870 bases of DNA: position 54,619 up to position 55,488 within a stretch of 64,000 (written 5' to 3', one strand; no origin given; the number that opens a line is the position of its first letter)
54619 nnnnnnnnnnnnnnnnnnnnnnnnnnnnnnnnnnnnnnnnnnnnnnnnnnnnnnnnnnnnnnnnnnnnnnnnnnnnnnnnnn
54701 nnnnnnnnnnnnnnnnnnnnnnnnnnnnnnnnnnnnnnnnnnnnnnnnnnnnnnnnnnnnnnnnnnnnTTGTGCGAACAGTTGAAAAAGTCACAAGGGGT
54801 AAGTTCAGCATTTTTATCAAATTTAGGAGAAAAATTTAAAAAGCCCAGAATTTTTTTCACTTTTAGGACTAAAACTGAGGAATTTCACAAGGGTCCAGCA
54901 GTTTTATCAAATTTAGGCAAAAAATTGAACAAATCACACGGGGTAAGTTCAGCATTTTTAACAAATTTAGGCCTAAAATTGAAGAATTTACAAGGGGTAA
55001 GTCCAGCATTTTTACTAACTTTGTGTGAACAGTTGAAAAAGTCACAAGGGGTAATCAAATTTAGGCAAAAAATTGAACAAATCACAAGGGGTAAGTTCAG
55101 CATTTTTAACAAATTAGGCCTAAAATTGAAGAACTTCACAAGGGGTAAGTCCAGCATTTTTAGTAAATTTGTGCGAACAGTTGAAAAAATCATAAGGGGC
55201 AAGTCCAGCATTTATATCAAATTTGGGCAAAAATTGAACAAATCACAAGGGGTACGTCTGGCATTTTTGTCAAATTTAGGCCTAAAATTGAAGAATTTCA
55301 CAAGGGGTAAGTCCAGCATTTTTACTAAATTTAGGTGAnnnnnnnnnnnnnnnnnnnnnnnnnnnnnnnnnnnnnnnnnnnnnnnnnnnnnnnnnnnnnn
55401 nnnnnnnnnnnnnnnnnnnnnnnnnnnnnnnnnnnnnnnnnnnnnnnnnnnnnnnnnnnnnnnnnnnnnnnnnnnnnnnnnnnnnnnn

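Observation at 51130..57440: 6.3 kb 55-bp minisatellite with nested higher-order repeats and a perfect 5' splice-site consensus in every unit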

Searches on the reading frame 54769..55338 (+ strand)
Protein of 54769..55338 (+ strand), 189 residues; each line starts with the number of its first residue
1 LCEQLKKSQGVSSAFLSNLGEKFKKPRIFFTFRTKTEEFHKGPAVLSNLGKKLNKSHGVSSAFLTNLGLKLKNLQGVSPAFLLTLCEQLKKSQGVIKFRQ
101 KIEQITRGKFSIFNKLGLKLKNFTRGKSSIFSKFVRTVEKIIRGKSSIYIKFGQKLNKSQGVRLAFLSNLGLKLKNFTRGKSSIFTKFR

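Call 38: find_homologous_proteins(query=window:54769-55338:+, max_evalue=0.001)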
Query window:54769-55338:+ (189 aa): 7 proteins with E <= 0.001 among 4388 candidates.
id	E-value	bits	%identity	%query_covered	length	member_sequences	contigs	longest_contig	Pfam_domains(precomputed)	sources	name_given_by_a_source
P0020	3.2e-12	65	52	48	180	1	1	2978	-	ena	-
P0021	3.3e-9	55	43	53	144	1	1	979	-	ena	-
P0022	1.1e-7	50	33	81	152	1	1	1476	-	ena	-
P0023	2.1e-6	46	40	62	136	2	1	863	-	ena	-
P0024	9.2e-5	40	47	38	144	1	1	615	-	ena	-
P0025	1.9e-4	39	42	43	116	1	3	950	-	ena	-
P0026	2.7e-4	39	54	30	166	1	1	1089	-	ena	-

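Call 40: find_encoding_contigs(protein=P0020, flank=5000, max_places=3)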
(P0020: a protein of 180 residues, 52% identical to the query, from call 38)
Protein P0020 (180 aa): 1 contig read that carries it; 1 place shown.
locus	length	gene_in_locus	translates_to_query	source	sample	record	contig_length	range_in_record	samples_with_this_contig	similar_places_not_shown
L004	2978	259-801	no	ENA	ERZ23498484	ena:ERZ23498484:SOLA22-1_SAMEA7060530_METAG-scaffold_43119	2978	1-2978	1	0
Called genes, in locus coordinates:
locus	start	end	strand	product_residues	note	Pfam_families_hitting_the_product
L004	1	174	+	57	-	?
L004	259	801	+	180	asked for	-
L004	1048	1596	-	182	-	-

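Call 41: find_encoding_contigs(protein=P0022, flank=5000, max_places=3)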
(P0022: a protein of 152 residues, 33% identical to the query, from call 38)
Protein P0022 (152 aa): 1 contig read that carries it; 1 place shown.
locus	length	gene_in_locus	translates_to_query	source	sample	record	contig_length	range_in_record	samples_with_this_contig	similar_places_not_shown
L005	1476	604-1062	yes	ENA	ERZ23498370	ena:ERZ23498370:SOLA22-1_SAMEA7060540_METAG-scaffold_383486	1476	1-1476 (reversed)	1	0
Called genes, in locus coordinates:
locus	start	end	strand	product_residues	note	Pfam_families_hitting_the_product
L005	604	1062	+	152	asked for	-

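Call 48: find_encoding_contigs(protein=P0025, flank=5000, max_places=4)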
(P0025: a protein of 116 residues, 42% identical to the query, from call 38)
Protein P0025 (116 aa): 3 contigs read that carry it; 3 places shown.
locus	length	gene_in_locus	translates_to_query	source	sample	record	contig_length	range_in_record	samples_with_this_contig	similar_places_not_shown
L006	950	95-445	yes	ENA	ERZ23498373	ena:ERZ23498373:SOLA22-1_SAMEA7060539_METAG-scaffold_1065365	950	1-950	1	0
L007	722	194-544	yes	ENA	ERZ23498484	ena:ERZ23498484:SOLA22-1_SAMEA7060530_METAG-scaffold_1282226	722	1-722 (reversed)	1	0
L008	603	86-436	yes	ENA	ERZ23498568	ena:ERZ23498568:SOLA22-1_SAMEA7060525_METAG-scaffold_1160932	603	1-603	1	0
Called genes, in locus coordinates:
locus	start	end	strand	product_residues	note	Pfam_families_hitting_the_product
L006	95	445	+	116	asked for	-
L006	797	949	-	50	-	?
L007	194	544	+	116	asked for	-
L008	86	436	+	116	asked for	-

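Call 49: find_encoding_contigs(protein=P0026, flank=5000, max_places=3)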
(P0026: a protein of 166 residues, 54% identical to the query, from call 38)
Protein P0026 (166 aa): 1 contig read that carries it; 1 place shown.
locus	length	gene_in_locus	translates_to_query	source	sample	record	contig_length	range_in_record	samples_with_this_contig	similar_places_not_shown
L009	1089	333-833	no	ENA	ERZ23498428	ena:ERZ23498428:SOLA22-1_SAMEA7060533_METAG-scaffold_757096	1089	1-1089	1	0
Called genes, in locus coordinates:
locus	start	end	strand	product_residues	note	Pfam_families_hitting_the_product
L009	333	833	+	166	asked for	-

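Call 50: find_encoding_contigs(protein=P0021, flank=5000, max_places=3)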
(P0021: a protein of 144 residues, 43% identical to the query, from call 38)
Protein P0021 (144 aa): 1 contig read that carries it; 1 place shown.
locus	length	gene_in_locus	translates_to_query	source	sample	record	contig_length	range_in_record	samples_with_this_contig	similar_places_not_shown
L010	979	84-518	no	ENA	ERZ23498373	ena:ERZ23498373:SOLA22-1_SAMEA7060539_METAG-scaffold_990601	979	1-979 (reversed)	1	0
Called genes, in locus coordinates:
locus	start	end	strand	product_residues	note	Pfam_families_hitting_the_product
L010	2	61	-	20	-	?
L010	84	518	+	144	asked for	-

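Call 55: search_protein_representatives(protein=window:54769-55338:+)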
Query: 189 residues. Proteins with E-value up to 0.001 (for the whole library): 15; up to 1e-10: 1; up to 1e-30: 0. The best 15 are listed.
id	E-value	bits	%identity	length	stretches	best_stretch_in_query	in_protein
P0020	1.0e-12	64.5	62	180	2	42-83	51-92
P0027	1.4e-10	57.6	51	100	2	42-84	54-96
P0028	2.3e-10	56.8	42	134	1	50-180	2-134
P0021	1.0e-09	54.7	48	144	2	6-108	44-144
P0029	2.3e-08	50.4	71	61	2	156-182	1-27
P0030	2.9e-08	50.0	45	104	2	101-154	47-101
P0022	3.6e-08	49.7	47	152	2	16-96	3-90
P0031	4.3e-08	49.5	46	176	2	98-189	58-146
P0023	6.7e-07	45.6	44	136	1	62-180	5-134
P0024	2.9e-05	40.2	48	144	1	37-121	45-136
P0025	6.0e-05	39.2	44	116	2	46-85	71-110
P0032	6.7e-05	39.1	65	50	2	153-187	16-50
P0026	8.5e-05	38.7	55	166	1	27-82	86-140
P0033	1.6e-04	37.8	46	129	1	115-183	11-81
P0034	6.6e-04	35.8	43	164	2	43-91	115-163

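Call 91: search_protein_families(library=pfam, proteins=[window:54769-55338:+], max_evalue=0.1)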
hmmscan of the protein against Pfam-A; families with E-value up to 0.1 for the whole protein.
window:54769-55338:+ (189 aa): 0 families
